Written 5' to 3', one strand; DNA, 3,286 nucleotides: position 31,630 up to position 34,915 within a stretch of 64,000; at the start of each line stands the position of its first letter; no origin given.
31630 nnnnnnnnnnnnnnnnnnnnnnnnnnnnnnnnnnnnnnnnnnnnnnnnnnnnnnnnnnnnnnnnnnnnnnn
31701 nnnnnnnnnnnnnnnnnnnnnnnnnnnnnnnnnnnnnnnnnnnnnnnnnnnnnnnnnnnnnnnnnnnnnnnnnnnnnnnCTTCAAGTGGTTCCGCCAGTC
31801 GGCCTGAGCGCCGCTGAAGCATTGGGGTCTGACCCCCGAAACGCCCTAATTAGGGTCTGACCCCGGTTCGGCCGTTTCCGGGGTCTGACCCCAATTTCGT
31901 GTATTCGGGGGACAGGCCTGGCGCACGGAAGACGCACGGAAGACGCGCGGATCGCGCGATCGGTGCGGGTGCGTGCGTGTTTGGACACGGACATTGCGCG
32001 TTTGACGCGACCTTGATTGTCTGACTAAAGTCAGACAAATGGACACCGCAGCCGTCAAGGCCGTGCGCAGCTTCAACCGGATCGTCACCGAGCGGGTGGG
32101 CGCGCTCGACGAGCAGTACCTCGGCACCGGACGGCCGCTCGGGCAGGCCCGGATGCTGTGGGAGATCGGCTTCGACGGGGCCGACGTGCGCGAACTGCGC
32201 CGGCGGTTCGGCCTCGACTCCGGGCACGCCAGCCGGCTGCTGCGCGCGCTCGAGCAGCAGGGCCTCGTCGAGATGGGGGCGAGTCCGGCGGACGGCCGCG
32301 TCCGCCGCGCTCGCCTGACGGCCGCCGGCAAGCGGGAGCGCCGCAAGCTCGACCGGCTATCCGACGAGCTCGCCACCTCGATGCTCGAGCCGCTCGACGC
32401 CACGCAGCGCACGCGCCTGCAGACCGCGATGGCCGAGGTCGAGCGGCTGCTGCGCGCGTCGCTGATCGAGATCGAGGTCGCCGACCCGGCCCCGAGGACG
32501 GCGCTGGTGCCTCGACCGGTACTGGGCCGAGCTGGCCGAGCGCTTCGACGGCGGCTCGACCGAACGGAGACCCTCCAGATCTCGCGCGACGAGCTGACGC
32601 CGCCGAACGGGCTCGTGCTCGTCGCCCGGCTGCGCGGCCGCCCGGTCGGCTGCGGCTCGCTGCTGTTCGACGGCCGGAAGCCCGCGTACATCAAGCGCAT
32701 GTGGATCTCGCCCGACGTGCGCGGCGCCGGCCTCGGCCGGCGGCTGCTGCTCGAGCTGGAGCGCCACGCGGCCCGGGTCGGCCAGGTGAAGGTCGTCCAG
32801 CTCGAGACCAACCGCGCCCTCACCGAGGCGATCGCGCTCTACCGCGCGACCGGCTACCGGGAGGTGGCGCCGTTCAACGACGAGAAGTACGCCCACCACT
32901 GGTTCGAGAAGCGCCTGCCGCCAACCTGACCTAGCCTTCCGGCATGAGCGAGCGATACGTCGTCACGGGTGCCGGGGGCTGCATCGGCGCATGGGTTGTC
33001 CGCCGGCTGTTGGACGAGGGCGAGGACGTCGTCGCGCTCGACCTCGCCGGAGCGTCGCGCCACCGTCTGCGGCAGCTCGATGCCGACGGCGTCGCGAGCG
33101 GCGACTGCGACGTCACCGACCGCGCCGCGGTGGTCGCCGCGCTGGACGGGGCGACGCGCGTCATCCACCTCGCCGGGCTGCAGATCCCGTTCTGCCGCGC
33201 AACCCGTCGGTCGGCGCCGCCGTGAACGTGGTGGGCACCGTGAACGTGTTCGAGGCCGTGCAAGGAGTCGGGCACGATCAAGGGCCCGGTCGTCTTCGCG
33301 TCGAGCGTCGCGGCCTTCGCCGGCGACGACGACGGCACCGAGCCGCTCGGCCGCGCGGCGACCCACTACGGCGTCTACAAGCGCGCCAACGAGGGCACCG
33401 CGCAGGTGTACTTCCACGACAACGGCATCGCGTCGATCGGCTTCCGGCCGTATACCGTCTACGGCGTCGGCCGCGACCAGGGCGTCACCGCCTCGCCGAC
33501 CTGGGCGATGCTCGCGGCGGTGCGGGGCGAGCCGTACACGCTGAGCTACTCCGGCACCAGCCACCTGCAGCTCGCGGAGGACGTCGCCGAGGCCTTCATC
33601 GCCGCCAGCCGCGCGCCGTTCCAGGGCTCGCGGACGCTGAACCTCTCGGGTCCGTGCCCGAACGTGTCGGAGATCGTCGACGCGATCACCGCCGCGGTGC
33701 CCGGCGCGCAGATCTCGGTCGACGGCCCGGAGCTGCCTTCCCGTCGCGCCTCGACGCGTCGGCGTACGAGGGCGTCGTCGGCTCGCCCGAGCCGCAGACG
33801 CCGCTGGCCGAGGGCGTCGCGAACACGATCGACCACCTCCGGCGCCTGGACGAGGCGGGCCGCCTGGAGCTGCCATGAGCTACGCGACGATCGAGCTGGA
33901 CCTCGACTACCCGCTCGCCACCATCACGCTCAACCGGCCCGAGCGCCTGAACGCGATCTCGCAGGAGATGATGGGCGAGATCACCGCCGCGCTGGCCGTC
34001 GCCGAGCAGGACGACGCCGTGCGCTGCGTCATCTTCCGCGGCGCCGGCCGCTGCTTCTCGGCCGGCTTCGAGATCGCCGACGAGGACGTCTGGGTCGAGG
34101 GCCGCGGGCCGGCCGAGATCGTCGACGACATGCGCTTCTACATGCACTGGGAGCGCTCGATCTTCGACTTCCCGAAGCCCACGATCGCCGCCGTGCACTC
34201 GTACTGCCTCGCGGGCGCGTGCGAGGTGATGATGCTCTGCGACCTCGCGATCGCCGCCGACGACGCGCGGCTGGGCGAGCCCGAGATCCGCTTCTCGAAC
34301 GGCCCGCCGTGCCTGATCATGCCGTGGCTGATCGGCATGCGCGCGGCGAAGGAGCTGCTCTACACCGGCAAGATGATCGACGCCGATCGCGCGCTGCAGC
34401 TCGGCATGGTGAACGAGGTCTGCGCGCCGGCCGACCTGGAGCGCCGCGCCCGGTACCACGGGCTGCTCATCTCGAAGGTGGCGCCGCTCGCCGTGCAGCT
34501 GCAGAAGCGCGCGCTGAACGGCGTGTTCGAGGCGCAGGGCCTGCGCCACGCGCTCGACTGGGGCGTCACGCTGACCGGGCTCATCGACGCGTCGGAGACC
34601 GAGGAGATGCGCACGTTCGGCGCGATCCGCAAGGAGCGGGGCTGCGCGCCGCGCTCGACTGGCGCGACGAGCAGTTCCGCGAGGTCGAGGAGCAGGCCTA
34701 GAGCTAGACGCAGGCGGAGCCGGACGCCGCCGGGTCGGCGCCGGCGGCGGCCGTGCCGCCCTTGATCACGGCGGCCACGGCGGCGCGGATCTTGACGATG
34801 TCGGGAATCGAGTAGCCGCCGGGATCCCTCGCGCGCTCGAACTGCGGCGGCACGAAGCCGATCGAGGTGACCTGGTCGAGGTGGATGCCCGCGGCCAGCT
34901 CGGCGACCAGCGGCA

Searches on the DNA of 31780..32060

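Call 64: search_rna_families(source=window, start=31780, end=32060, threshold=evalue, max_evalue=5)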
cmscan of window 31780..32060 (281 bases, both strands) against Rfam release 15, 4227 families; matches with E-value up to 5: 6.
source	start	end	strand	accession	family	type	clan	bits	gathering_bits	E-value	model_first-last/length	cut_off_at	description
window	31825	31891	+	RF04070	MIR6440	Gene; miRNA;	-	26.1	95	0.0052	1-108/108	no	MIR6440 microRNA precursor family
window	31823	31893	+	RF03769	mir-3913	Gene; miRNA;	-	24.6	100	0.009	1-100/100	no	mir-3913 microRNA precursor family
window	31829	31915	-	RF03769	mir-3913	Gene; miRNA;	-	22.7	100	0.029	1-100/100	no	mir-3913 microRNA precursor family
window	31823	31893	+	RF00981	mir-939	Gene; miRNA;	-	19.7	84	0.46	1-82/82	no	mir-939 microRNA precursor family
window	31819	31942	+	RF00483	IRES_IGF2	Cis-reg; IRES;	-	15.3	70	0.38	1-121/121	no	Insulin-like growth factor II IRES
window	31847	31897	+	RF00783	mir-484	Gene; miRNA;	-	14.9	40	2.2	1-67/67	no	mir-484 microRNA precursor family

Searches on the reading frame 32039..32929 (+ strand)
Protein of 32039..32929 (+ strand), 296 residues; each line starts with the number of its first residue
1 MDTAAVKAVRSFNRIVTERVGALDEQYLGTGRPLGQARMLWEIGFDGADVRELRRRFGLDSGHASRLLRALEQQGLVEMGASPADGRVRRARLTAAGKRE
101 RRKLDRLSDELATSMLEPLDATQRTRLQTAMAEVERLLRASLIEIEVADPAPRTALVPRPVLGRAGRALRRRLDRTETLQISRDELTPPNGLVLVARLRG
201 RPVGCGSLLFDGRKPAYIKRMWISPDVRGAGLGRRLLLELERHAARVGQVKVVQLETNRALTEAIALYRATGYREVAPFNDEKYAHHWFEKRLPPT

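Call 9: search_protein_families(library=pfam, proteins=[window:32039-32929:+])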
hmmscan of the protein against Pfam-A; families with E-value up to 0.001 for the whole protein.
window:32039-32929:+ (296 aa): 9 families
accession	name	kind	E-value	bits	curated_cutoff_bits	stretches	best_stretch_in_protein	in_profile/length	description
PF00583.31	Acetyltransf_1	-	1.1e-15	58.4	20.7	1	182-273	24-116/116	Acetyltransferase (GNAT) family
PF13508.13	Acetyltransf_7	-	9.7e-14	52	27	1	190-275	2-84/84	Acetyltransferase (GNAT) domain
PF12802.13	MarR_2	-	1.2e-09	38.6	27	1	33-87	4-60/61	MarR family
PF13673.13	Acetyltransf_10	-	8.1e-08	32.7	23.6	1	190-278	30-112/128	Acetyltransferase (GNAT) domain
PF13463.12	HTH_27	-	3.8e-07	30.7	22.2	1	50-97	21-68/68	Winged helix DNA-binding domain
PF01047.28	MarR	-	8.6e-07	29.2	24.6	1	46-88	16-58/59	MarR family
PF08445.16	FR47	-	0.0002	21.7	22.1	1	217-276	23-80/86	FR47-like protein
PF21863.2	HTH_67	-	0.00028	21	27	1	47-140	181-263/268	Helix-turn-helix family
PF09339.16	HTH_IclR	-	0.00091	19.4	22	1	50-78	21-49/52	IclR helix-turn-helix domain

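Call 11: find_encoding_contigs(protein=window:32039-32926:+, flank=10000, max_places=6)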
Protein window:32039-32926:+ (296 aa): no gene with exactly this product is on record in the collection.

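Call 39: find_homologous_proteins(query=window:32039-32926:+, max_evalue=1e-20)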
Query window:32039-32926:+ (296 aa): 7506 proteins with E <= 1e-20 among 8000 candidates; the best 120 are listed.
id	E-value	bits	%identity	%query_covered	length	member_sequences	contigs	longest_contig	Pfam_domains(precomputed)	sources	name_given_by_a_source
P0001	1.8e-185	633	100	100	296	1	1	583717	PF13673.14,PF01047.29,PF13463.13,PF13508.14,PF12802.14,PF00583.32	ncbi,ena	-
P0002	2.0e-154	531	85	99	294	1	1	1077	PF13673.14,PF01047.29,PF13463.13,PF13508.14,PF12802.14,PF00583.32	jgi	jgi:DNA-binding MarR family transcriptional regulator/GNAT superfamily N-acetyltransferase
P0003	6.5e-153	526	85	99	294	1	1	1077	PF13673.14,PF01047.29,PF13463.13,PF13508.14,PF12802.14,PF00583.32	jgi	jgi:DNA-binding MarR family transcriptional regulator/predicted GNAT family N-acyltransferase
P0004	3.1e-152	524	84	100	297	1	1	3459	PF13673.14,PF01047.29,PF13463.13,PF13508.14,PF12802.14,PF00583.32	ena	-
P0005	5.8e-152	523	84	99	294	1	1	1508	PF13673.14,PF01047.29,PF13463.13,PF13508.14,PF12802.14,PF00583.32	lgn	-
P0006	1.9e-151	521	84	100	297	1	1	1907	PF13673.14,PF01047.29,PF13463.13,PF13508.14,PF12802.14,PF00583.32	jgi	jgi:DNA-binding MarR family transcriptional regulator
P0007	6.6e-150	516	82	100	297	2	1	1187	PF13673.14,PF01047.29,PF13463.13,PF13508.14,PF12802.14,PF00583.32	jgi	jgi:DNA-binding MarR family transcriptional regulator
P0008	4.2e-147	507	82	99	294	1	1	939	PF13673.14,PF01047.29,PF13463.13,PF13508.14,PF12802.14,PF00583.32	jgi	jgi:DNA-binding MarR family transcriptional regulator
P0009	1.6e-146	505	81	100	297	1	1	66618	PF13673.14,PF01047.29,PF13463.13,PF13508.14,PF12802.14,PF00583.32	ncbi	-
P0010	1.9e-146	505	81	99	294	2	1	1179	PF13673.14,PF01047.29,PF13463.13,PF13508.14,PF12802.14,PF00583.32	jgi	jgi:DNA-binding MarR family transcriptional regulator/GNAT superfamily N-acetyltransferase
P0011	1.9e-145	502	83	100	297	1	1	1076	PF13673.14,PF01047.29,PF13463.13,PF13508.14,PF12802.14,PF00583.32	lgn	-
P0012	5.2e-145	500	82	100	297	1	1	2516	PF13673.14,PF01047.29,PF13463.13,PF13508.14,PF12802.14,PF00583.32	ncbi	-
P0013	2.4e-144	498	80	99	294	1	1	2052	PF13673.14,PF13463.13,PF13508.14,PF12802.14,PF00583.32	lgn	-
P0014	4.5e-141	487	81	100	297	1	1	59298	PF13673.14,PF01047.29,PF13463.13,PF13508.14,PF12802.14,PF00583.32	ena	-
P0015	6.4e-140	484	80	99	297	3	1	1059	PF13673.14,PF13463.13,PF13508.14,PF12802.14,PF00583.32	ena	-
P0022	6.8e-132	457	77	98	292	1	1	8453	PF13673.14,PF01047.29,PF13463.13,PF13508.14,PF12802.14,PF00583.32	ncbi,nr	ncbi:MAG: hypothetical protein QOE98_3006 [Gaiellaceae bacterium]|nr:hypothetical protein [Gaiellace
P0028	2.7e-105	370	63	99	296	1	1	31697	PF13673.14,PF01047.29,PF13508.14,PF12802.14,PF00583.32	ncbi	-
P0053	9.7e-100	352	62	98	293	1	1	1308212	PF13673.14,PF13508.14,PF12802.14,PF00583.32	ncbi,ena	-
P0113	1.6e-97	345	55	99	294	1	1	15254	PF13673.14,PF01047.29,PF13508.14,PF12802.14,PF21863.3,PF00583.32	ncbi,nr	ncbi:MAG: GNAT family N-acetyltransferase [Chloroflexi bacterium]|nr:MAG: GNAT family N-acetyltransf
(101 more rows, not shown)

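Call 40: find_encoding_contigs(protein=P0001, flank=10000, max_places=3)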
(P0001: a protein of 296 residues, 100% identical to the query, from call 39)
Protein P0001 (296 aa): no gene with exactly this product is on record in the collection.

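Call 41: find_encoding_contigs(protein=P0009, flank=4000, max_places=2)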
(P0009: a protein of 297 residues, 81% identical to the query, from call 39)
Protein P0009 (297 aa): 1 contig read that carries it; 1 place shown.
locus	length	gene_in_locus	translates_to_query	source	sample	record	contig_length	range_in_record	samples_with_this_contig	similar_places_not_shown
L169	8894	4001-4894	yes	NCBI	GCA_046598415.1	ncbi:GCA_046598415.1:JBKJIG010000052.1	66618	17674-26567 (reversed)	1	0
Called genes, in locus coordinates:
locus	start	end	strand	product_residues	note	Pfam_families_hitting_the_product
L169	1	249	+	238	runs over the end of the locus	-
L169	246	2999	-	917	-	PF01636:APH, PF01551:Peptidase_M23, PF00202:Aminotran_3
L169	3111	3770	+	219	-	PF00230:MIP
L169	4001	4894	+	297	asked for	PF01047:MarR (weak), PF12802:MarR_2, PF13463:HTH_27 (weak), PF00583:Acetyltransf_1, PF13673:Acetyltransf_10, PF13508:Acetyltransf_7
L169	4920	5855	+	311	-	PF00106:adh_short (weak), PF01073:3Beta_HSD, PF01370:Epimerase, PF02719:Polysacc_synt_2 (weak), PF05368:NmrA (weak), PF13460:NAD_binding_10 (weak), PF16363:GDP_Man_Dehyd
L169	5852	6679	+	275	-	PF00378:ECH_1, PF16113:ECH_2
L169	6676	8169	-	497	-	PF03816:LytR_cpsA_psr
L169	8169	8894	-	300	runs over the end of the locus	PF00392:GntR (weak), PF12727:PBP_like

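Call 42: find_encoding_contigs(protein=P0014, flank=4000, max_places=2)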
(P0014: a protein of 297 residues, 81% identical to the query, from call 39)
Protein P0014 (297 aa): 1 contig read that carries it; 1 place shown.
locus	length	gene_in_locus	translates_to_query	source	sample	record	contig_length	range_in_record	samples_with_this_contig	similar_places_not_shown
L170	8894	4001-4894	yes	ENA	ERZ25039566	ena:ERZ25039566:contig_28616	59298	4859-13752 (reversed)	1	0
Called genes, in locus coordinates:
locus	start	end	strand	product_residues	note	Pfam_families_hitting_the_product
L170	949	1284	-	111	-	PF01551:Peptidase_M23 (weak)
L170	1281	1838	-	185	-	PF01636:APH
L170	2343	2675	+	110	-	PF00230:MIP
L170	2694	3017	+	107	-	PF00230:MIP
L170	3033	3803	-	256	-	PF07978:NIPSNAP, PF00293:NUDIX, PF14815:NUDIX_4 (weak)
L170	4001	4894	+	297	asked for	PF01047:MarR (weak), PF12802:MarR_2, PF13463:HTH_27 (weak), PF13673:Acetyltransf_10, PF00583:Acetyltransf_1, PF13508:Acetyltransf_7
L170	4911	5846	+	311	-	PF00106:adh_short (weak), PF01073:3Beta_HSD, PF01370:Epimerase, PF02719:Polysacc_synt_2, PF05368:NmrA (weak), PF13460:NAD_binding_10 (faint), PF16363:GDP_Man_Dehyd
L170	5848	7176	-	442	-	PF03816:LytR_cpsA_psr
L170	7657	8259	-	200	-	PF00392:GntR (weak)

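Call 49: find_encoding_contigs(protein=P0022, flank=3000, max_places=1)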
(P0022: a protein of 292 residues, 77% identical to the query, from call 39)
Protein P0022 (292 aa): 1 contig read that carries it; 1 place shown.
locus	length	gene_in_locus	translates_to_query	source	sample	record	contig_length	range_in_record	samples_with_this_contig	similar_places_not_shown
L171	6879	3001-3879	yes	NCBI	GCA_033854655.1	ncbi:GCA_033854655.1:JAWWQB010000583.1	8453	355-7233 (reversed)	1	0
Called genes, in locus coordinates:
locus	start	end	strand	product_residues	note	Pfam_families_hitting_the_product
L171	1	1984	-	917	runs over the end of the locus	PF01636:APH, PF01551:Peptidase_M23, PF00202:Aminotran_3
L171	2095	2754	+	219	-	PF00230:MIP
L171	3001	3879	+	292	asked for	PF12802:MarR_2, PF01047:MarR (weak), PF13463:HTH_27 (weak), PF00583:Acetyltransf_1, PF13673:Acetyltransf_10, PF13508:Acetyltransf_7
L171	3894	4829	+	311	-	PF00106:adh_short (faint), PF01073:3Beta_HSD, PF01370:Epimerase, PF02719:Polysacc_synt_2, PF05368:NmrA (weak), PF13460:NAD_binding_10 (faint), PF16363:GDP_Man_Dehyd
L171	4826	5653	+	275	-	PF00378:ECH_1, PF16113:ECH_2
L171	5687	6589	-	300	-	PF00392:GntR (weak), PF12727:PBP_like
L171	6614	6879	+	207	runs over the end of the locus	?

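Call 50: find_encoding_contigs(protein=P0028, flank=3000, max_places=1)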
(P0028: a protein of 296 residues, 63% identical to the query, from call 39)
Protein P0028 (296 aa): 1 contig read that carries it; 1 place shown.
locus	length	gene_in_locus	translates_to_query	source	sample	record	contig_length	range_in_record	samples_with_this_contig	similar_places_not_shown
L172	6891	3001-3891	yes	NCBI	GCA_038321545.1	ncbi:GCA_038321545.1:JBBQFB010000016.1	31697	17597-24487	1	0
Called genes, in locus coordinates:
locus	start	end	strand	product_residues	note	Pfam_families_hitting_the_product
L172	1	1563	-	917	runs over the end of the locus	PF01636:APH, PF01551:Peptidase_M23, PF00202:Aminotran_3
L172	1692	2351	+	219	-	PF00230:MIP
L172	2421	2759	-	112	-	-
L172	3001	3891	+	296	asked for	PF01047:MarR (faint), PF12802:MarR_2, PF00583:Acetyltransf_1, PF13673:Acetyltransf_10, PF13508:Acetyltransf_7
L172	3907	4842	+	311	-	PF00106:adh_short (faint), PF01073:3Beta_HSD, PF01370:Epimerase, PF02719:Polysacc_synt_2, PF16363:GDP_Man_Dehyd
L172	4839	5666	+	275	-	PF00378:ECH_1, PF16113:ECH_2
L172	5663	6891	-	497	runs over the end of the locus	PF03816:LytR_cpsA_psr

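Call 51: find_encoding_contigs(protein=P0053, flank=3000, max_places=1)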
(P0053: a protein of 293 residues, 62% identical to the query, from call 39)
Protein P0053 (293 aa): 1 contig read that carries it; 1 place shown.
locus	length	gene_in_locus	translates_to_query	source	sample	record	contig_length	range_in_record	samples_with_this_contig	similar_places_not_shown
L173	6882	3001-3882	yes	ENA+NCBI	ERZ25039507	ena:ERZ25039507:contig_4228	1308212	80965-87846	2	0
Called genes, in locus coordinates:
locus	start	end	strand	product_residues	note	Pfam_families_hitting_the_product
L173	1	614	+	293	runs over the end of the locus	PF00561:Abhydrolase_1, PF12146:Hydrolase_4, PF12697:Abhydrolase_6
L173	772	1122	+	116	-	-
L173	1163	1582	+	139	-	PF00903:Glyoxalase, PF12681:Glyoxalase_2 (weak), PF18029:Glyoxalase_6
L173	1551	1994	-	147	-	PF02657:SufE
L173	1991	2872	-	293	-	PF00581:Rhodanese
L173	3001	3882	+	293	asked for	PF12802:MarR_2 (weak), PF00583:Acetyltransf_1, PF13673:Acetyltransf_10, PF13508:Acetyltransf_7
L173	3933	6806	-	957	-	PF13191:AAA_16, PF25872:HTH_77 (weak)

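Call 91: find_encoding_contigs(protein=P0113, flank=1500, max_places=1)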
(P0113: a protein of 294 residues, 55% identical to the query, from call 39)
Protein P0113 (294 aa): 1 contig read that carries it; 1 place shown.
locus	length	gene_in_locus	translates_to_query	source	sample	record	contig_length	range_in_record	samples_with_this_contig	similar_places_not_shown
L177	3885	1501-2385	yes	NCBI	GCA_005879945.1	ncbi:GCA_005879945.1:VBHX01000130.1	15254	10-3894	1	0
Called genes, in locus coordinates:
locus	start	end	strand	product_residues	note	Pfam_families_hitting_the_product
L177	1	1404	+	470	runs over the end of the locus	PF00082:Peptidase_S8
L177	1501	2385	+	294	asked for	PF01047:MarR, PF12802:MarR_2, PF21863:HTH_67 (weak), PF00583:Acetyltransf_1, PF13673:Acetyltransf_10, PF13508:Acetyltransf_7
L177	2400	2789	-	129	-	PF00903:Glyoxalase, PF12681:Glyoxalase_2 (weak)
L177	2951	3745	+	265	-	-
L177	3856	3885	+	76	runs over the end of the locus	-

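Call 95: list_cluster_members(proteins=[P0001, P0149, P0144])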
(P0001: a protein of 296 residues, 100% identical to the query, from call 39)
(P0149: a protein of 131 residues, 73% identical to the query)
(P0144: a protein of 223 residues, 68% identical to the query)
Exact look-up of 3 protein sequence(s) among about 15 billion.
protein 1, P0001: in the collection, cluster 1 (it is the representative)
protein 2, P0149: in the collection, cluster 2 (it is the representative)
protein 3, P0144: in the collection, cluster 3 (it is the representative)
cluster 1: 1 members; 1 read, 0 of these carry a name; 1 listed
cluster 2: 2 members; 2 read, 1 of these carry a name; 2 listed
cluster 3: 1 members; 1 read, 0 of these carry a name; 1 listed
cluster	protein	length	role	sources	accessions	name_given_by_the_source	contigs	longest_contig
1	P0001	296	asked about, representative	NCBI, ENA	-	-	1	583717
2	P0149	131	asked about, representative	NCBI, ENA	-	-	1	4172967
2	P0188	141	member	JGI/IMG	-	hypothetical protein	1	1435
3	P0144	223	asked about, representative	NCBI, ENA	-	-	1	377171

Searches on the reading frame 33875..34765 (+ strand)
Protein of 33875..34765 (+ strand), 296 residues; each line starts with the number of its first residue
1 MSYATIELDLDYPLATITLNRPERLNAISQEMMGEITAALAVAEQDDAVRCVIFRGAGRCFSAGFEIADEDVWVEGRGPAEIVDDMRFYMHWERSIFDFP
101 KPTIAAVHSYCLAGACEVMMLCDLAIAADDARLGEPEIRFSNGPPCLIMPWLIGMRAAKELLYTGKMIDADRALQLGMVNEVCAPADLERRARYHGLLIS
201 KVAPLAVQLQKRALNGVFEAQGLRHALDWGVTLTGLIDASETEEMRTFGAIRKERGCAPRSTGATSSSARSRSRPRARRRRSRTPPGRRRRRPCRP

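Call 12: search_protein_families(library=pfam, proteins=[window:33875-34765:+])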
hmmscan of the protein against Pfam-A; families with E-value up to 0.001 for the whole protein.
window:33875-34765:+ (296 aa): 2 families
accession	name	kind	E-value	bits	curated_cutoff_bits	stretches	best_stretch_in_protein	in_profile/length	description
PF00378.25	ECH_1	-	6.6e-40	137.5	27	1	14-225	6-215/251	Enoyl-CoA hydratase/isomerase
PF16113.10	ECH_2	-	2.8e-19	70.2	27.2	1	15-189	2-178/335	Enoyl-CoA hydratase/isomerase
